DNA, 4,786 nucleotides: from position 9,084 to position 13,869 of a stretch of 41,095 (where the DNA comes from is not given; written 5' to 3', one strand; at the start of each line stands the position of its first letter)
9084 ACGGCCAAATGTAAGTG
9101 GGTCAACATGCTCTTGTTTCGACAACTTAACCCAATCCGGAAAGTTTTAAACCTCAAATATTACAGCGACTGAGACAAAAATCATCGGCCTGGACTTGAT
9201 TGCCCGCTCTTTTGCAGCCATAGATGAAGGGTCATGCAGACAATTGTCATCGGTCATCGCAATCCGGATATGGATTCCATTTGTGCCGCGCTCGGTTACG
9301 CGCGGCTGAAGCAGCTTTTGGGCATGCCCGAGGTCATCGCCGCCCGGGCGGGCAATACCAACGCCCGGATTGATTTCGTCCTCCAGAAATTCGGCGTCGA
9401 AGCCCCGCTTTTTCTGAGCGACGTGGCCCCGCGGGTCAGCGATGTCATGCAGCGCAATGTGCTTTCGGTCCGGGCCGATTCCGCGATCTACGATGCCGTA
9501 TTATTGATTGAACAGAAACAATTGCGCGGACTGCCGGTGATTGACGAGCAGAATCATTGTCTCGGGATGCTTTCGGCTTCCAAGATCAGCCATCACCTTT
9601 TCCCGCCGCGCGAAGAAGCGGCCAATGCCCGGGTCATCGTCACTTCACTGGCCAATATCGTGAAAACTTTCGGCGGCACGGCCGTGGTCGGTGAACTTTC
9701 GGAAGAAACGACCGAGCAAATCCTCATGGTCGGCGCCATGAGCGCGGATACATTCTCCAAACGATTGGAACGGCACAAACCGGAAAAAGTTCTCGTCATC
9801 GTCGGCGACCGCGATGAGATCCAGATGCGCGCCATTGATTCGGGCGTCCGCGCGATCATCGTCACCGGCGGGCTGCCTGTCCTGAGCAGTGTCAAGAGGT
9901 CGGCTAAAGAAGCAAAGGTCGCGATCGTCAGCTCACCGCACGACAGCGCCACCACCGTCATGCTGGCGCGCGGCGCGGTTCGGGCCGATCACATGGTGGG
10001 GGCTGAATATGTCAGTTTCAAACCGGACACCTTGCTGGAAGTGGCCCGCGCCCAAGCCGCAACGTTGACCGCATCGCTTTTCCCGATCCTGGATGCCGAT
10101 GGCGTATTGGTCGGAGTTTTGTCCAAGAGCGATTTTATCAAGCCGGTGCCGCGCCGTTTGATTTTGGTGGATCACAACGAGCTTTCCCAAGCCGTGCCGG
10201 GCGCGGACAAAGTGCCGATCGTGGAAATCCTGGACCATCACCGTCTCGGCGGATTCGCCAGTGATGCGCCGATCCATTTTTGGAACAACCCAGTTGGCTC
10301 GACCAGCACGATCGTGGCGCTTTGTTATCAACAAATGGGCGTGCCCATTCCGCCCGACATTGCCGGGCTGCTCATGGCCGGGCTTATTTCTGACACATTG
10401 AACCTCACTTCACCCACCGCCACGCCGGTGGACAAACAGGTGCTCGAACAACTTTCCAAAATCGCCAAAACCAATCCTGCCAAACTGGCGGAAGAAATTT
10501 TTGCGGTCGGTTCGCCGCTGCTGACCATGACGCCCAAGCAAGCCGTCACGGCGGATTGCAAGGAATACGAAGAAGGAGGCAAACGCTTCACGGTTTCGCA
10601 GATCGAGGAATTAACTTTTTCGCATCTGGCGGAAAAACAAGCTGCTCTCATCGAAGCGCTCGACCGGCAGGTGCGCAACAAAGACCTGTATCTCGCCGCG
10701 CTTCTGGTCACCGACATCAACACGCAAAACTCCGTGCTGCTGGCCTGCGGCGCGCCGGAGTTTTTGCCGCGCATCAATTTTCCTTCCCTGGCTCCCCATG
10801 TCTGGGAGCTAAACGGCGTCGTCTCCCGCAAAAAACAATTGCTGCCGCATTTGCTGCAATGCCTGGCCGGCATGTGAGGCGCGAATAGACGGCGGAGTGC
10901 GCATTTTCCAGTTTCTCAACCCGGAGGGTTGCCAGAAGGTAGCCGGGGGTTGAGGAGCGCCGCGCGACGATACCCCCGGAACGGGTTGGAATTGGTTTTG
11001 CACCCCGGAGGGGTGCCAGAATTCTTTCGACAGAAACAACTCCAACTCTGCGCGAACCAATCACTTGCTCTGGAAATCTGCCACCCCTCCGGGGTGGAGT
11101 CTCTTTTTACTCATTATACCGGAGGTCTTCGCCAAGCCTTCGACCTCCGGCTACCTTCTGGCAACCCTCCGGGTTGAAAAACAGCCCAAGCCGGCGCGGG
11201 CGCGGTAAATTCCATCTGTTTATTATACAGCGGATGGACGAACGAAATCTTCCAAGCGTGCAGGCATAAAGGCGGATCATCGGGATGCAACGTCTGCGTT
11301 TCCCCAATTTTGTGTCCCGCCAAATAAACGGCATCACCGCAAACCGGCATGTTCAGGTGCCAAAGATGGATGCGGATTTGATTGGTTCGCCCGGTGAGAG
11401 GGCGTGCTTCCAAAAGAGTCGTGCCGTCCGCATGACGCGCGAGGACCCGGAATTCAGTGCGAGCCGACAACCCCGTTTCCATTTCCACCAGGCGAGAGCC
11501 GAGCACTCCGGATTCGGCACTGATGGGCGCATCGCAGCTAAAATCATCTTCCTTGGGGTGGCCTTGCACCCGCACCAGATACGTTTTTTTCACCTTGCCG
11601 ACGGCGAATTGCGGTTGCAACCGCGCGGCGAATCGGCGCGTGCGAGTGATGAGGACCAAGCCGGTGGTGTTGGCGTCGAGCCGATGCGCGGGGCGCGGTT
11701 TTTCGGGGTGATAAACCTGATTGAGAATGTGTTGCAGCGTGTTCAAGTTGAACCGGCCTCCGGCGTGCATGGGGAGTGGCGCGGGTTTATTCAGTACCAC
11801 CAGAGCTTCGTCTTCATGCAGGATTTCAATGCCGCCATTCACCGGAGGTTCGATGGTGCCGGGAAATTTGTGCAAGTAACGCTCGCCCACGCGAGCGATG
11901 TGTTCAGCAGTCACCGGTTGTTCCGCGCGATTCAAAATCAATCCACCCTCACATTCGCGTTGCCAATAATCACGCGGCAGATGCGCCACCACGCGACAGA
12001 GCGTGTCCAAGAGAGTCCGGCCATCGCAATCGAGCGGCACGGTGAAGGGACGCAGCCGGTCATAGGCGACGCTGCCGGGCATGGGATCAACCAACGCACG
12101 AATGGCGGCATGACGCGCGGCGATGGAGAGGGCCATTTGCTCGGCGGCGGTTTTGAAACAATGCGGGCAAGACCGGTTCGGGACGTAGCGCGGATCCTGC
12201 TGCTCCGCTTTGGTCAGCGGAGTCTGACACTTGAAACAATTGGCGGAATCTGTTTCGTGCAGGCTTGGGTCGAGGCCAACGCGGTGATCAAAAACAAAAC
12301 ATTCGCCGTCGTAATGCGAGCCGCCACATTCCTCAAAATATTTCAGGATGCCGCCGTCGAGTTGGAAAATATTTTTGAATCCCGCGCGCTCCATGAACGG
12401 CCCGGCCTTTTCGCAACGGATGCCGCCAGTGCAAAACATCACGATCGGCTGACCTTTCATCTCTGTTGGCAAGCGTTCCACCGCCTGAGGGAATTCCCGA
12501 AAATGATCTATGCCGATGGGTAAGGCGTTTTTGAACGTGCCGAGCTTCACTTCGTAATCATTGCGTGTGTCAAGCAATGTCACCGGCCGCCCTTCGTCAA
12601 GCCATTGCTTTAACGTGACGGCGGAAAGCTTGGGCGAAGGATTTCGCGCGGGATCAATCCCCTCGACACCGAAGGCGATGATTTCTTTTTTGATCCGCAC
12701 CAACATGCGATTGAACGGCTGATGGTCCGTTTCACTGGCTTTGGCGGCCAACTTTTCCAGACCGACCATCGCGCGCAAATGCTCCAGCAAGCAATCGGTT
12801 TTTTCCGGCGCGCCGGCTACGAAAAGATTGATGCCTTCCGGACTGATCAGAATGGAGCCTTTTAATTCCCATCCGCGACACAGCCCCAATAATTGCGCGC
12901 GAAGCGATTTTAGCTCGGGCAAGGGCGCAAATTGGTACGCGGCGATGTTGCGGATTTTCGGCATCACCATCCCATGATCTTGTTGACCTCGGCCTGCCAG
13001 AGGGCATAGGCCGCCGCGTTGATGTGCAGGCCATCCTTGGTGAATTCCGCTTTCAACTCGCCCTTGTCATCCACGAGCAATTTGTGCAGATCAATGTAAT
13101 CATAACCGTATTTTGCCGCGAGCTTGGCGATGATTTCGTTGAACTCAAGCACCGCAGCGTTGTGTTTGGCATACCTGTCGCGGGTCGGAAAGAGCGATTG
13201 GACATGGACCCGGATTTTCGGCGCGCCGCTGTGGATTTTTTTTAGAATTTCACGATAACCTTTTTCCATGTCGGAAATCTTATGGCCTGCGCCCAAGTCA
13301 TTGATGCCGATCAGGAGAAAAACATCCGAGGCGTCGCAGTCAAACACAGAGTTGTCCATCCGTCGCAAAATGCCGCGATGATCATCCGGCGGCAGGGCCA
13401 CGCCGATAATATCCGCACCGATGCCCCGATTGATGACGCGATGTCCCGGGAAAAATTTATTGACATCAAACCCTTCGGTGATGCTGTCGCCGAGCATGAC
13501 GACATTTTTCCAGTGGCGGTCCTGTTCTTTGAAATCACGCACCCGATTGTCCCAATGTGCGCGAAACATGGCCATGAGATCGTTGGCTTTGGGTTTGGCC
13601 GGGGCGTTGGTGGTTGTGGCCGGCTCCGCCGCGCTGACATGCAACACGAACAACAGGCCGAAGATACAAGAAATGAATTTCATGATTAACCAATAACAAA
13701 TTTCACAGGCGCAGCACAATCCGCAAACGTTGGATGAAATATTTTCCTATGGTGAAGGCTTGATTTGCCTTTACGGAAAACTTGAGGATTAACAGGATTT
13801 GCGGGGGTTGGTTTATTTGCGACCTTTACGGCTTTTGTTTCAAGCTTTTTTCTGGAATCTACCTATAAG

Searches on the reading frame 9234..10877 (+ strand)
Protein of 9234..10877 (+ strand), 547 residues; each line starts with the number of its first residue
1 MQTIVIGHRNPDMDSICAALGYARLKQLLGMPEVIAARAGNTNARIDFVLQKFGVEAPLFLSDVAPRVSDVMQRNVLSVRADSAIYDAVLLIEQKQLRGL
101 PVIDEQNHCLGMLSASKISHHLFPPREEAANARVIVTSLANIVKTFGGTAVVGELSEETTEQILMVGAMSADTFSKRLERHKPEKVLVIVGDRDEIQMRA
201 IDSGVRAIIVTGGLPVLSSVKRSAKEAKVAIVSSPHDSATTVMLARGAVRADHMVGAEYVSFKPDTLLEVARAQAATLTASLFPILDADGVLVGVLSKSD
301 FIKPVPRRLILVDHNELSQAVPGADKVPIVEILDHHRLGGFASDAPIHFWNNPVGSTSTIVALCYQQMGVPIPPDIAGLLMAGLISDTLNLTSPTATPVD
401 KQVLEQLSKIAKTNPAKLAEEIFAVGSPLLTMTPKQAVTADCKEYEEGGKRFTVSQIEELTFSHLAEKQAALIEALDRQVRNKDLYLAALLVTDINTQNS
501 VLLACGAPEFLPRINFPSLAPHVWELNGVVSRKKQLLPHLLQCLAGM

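Call 10: search_protein_families(library=pfam, proteins=[window:9234-10877:+], max_evalue=0.001)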
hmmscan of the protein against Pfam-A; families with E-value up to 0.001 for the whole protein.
window:9234-10877:+ (547 aa): 4 families
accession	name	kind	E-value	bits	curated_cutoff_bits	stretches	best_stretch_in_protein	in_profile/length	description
PF07085.17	DRTGG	-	2.7e-22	79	25.2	1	141-245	1-102/105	DRTGG domain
PF01368.27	DHH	-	9.9e-21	74.8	28.1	1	3-383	2-124/125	DHH family, N-terminal domain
PF02833.19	DHHA2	-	2.8e-20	73.4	27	1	420-542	1-125/126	DHHA2 domain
PF00571.33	CBS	-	3.3e-15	56.6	24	1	68-120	1-53/57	CBS domain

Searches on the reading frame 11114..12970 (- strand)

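Call 10: search_protein_families(library=pfam, proteins=[window:11114-12970:-], max_evalue=0.001)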
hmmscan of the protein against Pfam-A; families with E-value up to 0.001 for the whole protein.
window:11114-12970:- (618 aa): 4 families
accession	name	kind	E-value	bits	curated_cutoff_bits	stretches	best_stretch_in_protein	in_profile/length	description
PF00849.27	PseudoU_synth_2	-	2.2e-29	103.1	26.8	1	390-536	2-150/152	RNA pseudouridylate synthase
PF17773.7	UPF0176_N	-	4.5e-22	78.7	26.2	1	7-97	2-92/92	UPF0176 acylphosphatase like domain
PF00581.25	Rhodanese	-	1e-10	42.4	22.2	1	117-212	2-100/102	Rhodanese-like domain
PF12368.13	Rhodanese_C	-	0.00035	21.3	26.9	1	221-255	1-35/66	Rhodanase C-terminal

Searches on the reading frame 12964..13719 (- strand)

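Call 10: search_protein_families(library=pfam, proteins=[window:12964-13719:-], max_evalue=0.001)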
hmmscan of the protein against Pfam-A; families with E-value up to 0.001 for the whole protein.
window:12964-13719:- (251 aa): 3 families
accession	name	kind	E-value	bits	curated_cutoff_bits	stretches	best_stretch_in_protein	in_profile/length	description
PF13472.12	Lipase_GDSL_2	-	4.5e-24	86.4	32.9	1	76-240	2-178/178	GDSL-like Lipase/Acylhydrolase family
PF00657.28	Lipase_GDSL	-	1.4e-08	35.6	23.6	1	73-241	1-204/208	GDSL-like Lipase/Acylhydrolase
PF17182.10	OSK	-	1.2e-06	28.4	27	1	131-225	72-165/202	OSK domain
